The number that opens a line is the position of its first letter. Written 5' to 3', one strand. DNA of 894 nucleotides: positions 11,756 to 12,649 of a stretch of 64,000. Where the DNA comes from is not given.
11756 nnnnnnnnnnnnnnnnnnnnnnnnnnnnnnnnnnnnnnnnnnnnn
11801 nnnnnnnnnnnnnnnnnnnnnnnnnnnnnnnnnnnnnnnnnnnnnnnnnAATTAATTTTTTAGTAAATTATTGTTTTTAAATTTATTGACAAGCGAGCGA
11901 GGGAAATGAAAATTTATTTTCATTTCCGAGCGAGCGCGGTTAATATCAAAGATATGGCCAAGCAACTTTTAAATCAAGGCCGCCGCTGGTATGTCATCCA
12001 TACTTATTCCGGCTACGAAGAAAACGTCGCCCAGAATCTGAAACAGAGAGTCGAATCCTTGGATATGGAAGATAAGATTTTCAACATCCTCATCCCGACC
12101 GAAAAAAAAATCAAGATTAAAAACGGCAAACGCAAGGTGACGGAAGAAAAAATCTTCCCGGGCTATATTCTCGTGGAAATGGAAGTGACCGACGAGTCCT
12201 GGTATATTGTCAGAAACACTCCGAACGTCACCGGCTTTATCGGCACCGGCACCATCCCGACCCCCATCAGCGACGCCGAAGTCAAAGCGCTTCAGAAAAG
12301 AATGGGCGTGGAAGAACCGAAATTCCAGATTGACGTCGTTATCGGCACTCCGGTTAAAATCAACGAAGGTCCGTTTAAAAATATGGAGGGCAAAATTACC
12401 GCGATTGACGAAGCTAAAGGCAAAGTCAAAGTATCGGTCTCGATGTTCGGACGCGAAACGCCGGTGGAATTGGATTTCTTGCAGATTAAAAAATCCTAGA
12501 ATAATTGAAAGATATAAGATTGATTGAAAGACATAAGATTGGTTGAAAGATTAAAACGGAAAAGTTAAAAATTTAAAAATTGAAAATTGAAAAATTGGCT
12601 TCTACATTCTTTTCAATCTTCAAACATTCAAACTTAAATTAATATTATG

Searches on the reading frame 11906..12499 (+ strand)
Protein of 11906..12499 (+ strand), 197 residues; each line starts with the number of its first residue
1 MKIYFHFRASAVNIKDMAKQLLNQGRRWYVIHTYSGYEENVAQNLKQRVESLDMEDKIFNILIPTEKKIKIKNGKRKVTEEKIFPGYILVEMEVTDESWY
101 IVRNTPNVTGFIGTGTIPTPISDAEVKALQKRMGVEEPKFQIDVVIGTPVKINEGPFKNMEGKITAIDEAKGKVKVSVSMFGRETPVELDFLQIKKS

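Call 7: search_protein_families(library=pfam, proteins=[window:11906-12499:+], max_evalue=0.01)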
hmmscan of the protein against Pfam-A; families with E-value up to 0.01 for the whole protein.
window:11906-12499:+ (197 aa): 2 families
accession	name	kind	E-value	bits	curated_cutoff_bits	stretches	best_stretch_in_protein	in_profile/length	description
PF02357.24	NusG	-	6.5e-32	110.4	22.2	1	27-129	2-92/93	Transcription termination factor nusG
PF00467.35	KOW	-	9.8e-05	22.5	22.3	1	150-176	5-31/32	KOW motif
